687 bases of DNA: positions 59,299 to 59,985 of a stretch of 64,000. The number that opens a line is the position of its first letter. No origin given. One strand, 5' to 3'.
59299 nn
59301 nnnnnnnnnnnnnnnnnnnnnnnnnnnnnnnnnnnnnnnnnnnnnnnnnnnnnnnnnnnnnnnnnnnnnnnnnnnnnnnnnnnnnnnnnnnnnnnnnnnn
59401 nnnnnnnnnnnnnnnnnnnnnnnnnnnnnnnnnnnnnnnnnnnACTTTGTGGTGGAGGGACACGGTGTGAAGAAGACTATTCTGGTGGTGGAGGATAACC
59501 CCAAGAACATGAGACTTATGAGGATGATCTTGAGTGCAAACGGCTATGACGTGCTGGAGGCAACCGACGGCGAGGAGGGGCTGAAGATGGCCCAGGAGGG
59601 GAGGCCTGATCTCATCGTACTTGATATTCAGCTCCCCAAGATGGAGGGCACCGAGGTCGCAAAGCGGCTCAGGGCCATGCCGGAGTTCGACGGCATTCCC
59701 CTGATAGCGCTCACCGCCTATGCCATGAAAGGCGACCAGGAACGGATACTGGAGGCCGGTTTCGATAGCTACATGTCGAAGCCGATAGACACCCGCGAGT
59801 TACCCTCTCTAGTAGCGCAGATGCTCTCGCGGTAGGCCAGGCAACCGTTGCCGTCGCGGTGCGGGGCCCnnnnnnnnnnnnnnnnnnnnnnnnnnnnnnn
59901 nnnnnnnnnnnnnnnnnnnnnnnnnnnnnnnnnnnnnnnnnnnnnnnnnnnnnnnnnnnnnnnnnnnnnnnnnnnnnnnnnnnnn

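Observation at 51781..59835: Signalling module: REC-GGDEF regulator, riboswitch-controlled 10-PAS hybrid kinase and CheY-like regulator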

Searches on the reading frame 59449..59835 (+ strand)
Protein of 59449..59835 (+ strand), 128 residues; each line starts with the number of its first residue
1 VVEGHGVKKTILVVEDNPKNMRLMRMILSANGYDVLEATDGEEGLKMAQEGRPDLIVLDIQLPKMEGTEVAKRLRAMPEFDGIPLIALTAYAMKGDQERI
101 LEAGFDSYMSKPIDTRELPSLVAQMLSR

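Call 4: search_protein_families(library=pfam, proteins=[window:59449-59835:+], max_evalue=0.01)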
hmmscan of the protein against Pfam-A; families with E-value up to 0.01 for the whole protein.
window:59449-59835:+ (128 aa): 1 family
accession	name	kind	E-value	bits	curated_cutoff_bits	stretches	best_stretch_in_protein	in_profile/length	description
PF00072.30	Response_reg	-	7e-29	100.7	30.2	1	11-122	1-110/111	Response regulator receiver domain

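Call 86: search_protein_families(library=ncbifam, proteins=[window:59467-59835:+], max_evalue=0.01)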
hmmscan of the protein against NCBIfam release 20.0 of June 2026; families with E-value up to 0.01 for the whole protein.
window:59467-59835:+ (122 aa): 98 families (the best 25 are shown)
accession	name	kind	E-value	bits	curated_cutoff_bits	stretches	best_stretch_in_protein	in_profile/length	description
NF038297.2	hybrid_HK_HrmK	equivalog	9.8e-29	100.4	725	1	3-118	491-606/607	hybrid histidine kinase/response regulator HrmK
NF008318.0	PRK11107.1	equivalog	2.6e-28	98.6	890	1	4-118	669-783/920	two-component sensor histidine kinase BarA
NF007135.0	PRK09581.1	equivalog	1.8e-27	96.3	474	1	1-115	1-115/457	PleD family two-component system response regulator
TIGR02154.1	PhoB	equivalog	2.1e-26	92.6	296.2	1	1-120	1-120/226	phosphate regulon transcriptional regulator PhoB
NF045944.1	ResRegRpaBCyano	equivalog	1.4e-25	90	330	1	6-122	1-114/229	response regulator transcription factor RpaB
NF008302.0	PRK11091.1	equivalog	6.1e-23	80.9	838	1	4-120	527-643/779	aerobic respiration two-component sensor histidine kinase ArcB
TIGR02956.1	TMAO_torS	equivalog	2.7e-22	78.7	676.5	1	4-120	703-820/967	TMAO reductase system sensor histidine kinase/response regulator TorS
NF040689.1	MtrAB_MtrA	equivalog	8.1e-22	77.6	300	1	5-115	1-108/219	MtrAB system response regulator MtrA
NF041733.1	resp_reg_CseB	equivalog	1.3e-21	77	350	1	4-120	2-115/228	two-component system response regulator CseB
NF040534.1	resp_reg_YycF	equivalog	1.7e-21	76.6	340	1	3-118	1-113/231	response regulator YycF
NF011874.0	PRK15347.1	equivalog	5.1e-21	74.4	852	1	4-114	692-804/921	two component system sensor kinase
NF008099.0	PRK10841.1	equivalog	1.3e-20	72.8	920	1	4-114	826-934/949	two-component system sensor histidine kinase RcsC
TIGR01387.1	cztR_silR_copR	subfamily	2.9e-20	72.9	279.2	1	5-120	1-114/218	heavy metal response regulator transcription factor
NF045717.1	DVU0259_DivK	exception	1.1e-19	70.7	160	1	1-120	1-116/117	DVU0259 family response regulator domain-containing protein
NF033120.0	vanR_FM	exception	2.3e-19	70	460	1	4-119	5-117/231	vancomycin resistance response regulator transcription factor, VanR-F/VanR-M family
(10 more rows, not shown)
